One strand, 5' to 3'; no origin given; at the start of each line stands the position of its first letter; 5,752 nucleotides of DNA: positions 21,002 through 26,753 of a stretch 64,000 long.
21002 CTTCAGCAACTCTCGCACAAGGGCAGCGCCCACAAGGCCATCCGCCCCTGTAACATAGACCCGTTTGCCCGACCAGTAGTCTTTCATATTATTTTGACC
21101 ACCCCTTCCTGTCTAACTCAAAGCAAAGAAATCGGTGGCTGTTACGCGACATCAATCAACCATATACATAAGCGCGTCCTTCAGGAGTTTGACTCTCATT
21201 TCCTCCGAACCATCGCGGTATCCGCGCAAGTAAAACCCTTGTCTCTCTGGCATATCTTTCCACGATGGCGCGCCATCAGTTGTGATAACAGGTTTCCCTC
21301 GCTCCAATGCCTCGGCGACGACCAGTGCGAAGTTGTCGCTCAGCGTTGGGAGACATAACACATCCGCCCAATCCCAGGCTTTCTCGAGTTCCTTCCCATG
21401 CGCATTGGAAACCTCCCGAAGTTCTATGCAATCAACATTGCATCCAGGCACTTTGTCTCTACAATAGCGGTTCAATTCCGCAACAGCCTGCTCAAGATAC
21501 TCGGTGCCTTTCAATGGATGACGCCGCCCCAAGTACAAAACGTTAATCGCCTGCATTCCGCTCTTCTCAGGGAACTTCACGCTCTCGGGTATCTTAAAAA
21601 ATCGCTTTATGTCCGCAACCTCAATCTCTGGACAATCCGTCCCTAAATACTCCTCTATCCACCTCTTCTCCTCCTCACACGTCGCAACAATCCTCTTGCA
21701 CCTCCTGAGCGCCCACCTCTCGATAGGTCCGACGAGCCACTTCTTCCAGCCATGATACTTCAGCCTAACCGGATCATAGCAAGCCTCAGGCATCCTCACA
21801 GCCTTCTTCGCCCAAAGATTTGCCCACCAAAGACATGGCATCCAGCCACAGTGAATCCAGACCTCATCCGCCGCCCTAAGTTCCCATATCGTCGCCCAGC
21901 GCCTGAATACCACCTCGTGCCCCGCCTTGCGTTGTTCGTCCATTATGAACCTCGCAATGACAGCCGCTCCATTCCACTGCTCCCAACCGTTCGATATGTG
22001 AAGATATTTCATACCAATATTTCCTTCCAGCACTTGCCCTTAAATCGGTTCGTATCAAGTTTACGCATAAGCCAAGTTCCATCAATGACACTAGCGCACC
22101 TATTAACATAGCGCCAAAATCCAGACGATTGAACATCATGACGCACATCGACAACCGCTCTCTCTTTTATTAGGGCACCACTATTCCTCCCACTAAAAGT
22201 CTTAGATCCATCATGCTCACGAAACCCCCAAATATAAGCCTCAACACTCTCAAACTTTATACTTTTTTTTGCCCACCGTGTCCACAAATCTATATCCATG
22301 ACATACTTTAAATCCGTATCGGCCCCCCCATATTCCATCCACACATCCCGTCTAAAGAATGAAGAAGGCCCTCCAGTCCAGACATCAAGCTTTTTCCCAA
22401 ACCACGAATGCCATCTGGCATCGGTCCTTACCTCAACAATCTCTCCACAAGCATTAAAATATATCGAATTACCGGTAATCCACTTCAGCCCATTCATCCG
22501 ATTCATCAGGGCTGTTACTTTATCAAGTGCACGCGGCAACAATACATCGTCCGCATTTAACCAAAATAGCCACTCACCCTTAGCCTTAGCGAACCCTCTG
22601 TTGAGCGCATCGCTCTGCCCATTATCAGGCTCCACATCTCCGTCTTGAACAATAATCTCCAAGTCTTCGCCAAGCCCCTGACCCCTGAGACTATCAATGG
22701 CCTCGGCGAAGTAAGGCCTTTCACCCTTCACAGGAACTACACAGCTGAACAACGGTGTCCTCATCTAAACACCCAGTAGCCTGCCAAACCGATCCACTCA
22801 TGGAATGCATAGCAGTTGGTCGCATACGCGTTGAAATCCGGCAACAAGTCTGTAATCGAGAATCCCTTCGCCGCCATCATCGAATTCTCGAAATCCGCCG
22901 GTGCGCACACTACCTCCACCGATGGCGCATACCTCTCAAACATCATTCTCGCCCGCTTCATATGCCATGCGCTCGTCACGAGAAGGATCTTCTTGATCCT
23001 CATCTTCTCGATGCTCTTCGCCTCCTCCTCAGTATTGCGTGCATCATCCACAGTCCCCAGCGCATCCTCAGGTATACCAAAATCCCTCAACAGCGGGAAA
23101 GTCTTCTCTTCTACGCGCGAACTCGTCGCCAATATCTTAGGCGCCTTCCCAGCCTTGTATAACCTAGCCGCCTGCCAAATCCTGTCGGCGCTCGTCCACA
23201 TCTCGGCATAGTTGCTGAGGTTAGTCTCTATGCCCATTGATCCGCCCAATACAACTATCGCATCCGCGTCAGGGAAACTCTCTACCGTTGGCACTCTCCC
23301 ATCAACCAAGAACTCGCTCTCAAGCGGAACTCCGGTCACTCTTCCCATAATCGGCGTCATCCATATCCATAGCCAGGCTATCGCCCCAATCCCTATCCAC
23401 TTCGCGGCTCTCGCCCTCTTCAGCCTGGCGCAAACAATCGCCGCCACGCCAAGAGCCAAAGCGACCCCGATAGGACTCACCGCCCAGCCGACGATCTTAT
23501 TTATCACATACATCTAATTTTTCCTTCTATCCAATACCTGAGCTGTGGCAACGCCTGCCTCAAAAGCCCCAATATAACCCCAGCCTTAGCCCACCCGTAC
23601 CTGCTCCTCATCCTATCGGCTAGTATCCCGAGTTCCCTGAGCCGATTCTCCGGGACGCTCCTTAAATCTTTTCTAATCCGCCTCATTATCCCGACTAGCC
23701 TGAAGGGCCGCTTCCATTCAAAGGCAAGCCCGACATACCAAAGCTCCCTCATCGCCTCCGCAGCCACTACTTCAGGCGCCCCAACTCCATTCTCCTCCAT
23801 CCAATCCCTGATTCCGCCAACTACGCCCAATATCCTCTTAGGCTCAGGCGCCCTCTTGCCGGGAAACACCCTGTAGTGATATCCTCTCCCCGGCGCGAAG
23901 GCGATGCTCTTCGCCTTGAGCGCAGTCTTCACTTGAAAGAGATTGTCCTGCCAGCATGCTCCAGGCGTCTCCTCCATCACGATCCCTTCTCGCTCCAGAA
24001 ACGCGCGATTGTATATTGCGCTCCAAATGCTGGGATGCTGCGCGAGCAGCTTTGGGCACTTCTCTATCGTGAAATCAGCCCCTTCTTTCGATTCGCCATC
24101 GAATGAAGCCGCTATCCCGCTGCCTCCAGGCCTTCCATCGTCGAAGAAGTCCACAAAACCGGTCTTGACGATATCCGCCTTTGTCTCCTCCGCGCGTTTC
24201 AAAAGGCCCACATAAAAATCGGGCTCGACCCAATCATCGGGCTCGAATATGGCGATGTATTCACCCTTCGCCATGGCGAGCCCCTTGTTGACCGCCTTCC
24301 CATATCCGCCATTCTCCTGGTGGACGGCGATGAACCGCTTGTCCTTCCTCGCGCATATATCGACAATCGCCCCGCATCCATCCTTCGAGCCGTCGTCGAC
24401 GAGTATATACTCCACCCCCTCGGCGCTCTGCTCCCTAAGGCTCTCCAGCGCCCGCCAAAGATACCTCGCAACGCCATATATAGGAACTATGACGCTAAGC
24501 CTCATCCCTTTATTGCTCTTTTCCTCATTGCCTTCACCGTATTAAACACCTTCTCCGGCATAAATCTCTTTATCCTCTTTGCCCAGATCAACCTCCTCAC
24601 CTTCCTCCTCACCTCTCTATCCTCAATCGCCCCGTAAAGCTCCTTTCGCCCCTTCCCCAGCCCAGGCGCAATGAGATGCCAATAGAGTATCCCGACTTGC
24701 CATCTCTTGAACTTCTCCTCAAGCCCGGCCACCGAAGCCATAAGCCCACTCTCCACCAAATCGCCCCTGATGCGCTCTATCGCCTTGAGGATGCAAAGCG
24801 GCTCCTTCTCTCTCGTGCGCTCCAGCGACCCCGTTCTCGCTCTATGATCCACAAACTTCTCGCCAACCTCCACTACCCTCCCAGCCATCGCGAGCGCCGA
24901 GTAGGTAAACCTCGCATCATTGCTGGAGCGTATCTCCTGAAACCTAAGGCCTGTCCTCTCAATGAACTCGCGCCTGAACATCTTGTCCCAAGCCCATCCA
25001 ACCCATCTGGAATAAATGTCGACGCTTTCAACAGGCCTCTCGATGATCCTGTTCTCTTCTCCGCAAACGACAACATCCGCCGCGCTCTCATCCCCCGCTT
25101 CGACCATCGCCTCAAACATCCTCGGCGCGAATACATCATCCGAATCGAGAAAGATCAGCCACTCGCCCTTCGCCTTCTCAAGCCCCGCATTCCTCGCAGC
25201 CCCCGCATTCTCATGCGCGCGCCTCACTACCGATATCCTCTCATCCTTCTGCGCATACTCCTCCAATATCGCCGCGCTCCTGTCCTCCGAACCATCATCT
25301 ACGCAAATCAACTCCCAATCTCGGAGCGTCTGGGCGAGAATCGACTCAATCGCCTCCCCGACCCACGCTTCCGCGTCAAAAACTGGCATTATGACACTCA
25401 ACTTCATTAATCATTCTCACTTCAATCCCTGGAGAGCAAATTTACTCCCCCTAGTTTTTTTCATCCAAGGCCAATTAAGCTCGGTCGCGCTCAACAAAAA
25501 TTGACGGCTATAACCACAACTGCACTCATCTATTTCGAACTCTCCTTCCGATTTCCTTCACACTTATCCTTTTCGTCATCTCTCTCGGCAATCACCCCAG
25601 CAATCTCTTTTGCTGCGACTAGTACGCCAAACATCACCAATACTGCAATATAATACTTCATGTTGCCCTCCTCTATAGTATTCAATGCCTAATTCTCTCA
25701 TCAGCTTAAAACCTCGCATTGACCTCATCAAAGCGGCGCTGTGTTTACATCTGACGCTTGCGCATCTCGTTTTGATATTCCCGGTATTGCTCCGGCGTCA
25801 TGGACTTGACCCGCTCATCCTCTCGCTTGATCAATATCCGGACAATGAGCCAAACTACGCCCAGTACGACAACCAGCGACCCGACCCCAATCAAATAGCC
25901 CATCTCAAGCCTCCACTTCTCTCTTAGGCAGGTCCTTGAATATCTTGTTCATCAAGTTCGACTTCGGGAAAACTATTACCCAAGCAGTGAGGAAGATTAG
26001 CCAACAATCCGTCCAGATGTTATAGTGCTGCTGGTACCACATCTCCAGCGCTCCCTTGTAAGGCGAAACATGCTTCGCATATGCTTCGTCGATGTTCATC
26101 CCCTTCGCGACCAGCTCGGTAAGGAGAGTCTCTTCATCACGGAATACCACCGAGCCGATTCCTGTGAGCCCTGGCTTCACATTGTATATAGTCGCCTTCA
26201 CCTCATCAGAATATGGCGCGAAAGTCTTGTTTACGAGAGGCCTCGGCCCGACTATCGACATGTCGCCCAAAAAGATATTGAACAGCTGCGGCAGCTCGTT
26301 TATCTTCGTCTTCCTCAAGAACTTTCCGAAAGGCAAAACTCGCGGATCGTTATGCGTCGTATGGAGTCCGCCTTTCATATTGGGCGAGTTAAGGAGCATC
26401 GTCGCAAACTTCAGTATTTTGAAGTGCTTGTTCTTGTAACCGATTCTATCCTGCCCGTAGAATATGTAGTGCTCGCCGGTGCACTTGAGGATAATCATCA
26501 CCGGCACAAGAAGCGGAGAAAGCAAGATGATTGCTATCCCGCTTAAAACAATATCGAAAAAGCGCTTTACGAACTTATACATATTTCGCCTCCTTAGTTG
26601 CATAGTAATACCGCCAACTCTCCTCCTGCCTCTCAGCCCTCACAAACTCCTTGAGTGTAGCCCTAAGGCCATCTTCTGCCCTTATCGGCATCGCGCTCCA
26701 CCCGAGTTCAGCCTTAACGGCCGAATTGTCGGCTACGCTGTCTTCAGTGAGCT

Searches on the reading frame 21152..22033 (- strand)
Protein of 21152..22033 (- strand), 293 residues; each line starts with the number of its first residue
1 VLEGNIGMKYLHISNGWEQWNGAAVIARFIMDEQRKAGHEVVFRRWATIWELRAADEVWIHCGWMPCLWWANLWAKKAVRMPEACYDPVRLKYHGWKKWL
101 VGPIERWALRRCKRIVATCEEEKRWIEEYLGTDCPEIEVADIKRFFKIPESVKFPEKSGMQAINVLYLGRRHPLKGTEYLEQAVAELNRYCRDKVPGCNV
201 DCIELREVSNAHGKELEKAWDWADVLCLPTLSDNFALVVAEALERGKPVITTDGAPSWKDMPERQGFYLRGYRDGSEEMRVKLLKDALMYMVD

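Call 61: search_protein_families(library=pfam, proteins=[window:21152-22033:-], max_evalue=0.001)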
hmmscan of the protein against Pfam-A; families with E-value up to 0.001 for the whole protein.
window:21152-22033:- (293 aa): 5 families
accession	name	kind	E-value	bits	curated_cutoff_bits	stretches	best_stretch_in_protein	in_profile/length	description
PF13579.12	Glyco_trans_4_4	-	4.2e-09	37.4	29.7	1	42-136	62-151/158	Glycosyl transferase 4-like domain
PF13692.12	Glyco_trans_1_4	-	2.7e-08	34.6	27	1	164-259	3-112/142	Glycosyl transferases group 1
PF00534.26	Glycos_transf_1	-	1e-07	32.1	26.4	1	215-257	85-126/172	Glycosyl transferases group 1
PF13439.12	Glyco_transf_4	-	1.1e-07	32.5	28.5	1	60-138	76-160/170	Glycosyltransferase Family 4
PF20706.3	GT4-conflict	-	0.00023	20.7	26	0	214-252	273-311/385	Family 4 Glycosyltransferase in conflict systems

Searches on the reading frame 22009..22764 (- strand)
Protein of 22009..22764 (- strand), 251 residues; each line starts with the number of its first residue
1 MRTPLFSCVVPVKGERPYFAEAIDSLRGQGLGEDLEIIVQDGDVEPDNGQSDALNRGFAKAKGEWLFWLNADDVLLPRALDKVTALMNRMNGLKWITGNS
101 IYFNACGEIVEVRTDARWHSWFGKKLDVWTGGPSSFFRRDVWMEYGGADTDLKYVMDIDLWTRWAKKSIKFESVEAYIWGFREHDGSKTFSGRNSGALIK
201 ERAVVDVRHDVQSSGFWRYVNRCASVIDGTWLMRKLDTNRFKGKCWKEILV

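Call 61: search_protein_families(library=pfam, proteins=[window:22009-22764:-], max_evalue=0.001)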
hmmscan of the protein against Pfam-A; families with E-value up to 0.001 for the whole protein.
window:22009-22764:- (251 aa): 3 families
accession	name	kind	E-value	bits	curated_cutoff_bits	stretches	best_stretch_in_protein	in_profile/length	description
PF00535.33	Glycos_transf_2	-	1.8e-13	51.2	23.3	1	48-89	63-105/168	Glycosyl transferase family 2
PF13641.12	Glyco_tranf_2_3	-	7.7e-05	23.2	27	1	34-176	59-206/230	Glycosyltransferase like family 2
PF10111.15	Glyco_tranf_2_2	-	0.0003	20.8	27.3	0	48-88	67-107/276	Glycosyltransferase like family 2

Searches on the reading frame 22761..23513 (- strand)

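Call 61: search_protein_families(library=pfam, proteins=[window:22761-23513:-], max_evalue=0.001)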
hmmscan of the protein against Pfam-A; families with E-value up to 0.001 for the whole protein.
window:22761-23513:- (250 aa): 1 family
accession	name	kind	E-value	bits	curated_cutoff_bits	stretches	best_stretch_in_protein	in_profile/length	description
PF02698.23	DUF218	-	2.6e-24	86.1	27.6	1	84-242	1-133/133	DUF218 domain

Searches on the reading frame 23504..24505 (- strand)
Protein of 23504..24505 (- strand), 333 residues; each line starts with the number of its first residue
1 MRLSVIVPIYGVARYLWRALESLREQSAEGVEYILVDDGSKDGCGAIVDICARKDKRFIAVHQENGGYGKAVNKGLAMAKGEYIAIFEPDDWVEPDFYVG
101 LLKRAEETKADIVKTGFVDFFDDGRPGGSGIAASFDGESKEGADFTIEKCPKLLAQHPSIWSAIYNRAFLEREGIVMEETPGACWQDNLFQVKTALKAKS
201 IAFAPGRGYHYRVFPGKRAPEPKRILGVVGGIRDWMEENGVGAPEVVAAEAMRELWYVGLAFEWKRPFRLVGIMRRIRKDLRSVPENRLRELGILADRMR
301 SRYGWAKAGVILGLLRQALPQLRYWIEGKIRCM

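Call 61: search_protein_families(library=pfam, proteins=[window:23504-24505:-], max_evalue=0.001)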
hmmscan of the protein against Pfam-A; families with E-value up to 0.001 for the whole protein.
window:23504-24505:- (333 aa): 3 families
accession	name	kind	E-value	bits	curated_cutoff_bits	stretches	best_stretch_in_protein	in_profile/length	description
PF00535.33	Glycos_transf_2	-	6.3e-31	108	23.3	1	4-170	1-164/168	Glycosyl transferase family 2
PF13641.12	Glyco_tranf_2_3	-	5.4e-06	27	27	1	3-114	3-120/230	Glycosyltransferase like family 2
PF10111.15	Glyco_tranf_2_2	-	3.9e-05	23.7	27.3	1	4-104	1-105/276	Glycosyltransferase like family 2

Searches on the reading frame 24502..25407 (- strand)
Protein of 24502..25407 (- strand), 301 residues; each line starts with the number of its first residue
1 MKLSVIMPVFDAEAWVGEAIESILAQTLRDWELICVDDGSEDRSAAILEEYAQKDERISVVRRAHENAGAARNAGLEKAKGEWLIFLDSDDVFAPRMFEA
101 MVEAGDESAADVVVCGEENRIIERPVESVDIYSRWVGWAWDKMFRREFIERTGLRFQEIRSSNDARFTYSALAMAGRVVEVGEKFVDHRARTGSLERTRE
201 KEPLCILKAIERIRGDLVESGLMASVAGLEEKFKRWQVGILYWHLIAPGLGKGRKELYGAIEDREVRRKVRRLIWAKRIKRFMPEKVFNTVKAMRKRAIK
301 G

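Call 61: search_protein_families(library=pfam, proteins=[window:24502-25407:-], max_evalue=0.001)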
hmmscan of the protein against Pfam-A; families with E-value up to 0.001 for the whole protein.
window:24502-25407:- (301 aa): 5 families
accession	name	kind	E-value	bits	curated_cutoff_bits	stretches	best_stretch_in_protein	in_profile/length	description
PF00535.33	Glycos_transf_2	-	6.5e-37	127.5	23.3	1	4-116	1-114/168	Glycosyl transferase family 2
PF10111.15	Glyco_tranf_2_2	-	1e-11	45.3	27.3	1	4-103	1-104/276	Glycosyltransferase like family 2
PF13641.12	Glyco_tranf_2_3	-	3.1e-11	44.2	27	1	3-106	3-112/230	Glycosyltransferase like family 2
PF13704.12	Glyco_tranf_2_4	-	0.00028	21.8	27.5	1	32-93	21-84/98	Glycosyl transferase family 2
PF12804.13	NTP_transf_3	-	0.00089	19.9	27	0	46-123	50-129/160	MobA-like NTP transferase domain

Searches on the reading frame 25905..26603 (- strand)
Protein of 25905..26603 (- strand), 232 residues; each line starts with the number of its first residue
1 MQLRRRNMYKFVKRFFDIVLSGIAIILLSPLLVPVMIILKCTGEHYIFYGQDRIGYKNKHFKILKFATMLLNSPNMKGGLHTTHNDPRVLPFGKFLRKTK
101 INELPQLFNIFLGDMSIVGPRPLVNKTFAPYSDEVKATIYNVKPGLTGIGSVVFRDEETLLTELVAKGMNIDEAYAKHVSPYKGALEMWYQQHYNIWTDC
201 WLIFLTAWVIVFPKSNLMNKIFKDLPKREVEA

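Call 61: search_protein_families(library=pfam, proteins=[window:25905-26603:-], max_evalue=0.001)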
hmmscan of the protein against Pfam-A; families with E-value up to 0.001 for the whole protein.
window:25905-26603:- (232 aa): 1 family
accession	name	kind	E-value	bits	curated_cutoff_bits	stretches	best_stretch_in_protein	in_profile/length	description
PF02397.22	Bac_transf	-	1.4e-51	175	27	1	13-211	1-178/179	Bacterial sugar transferase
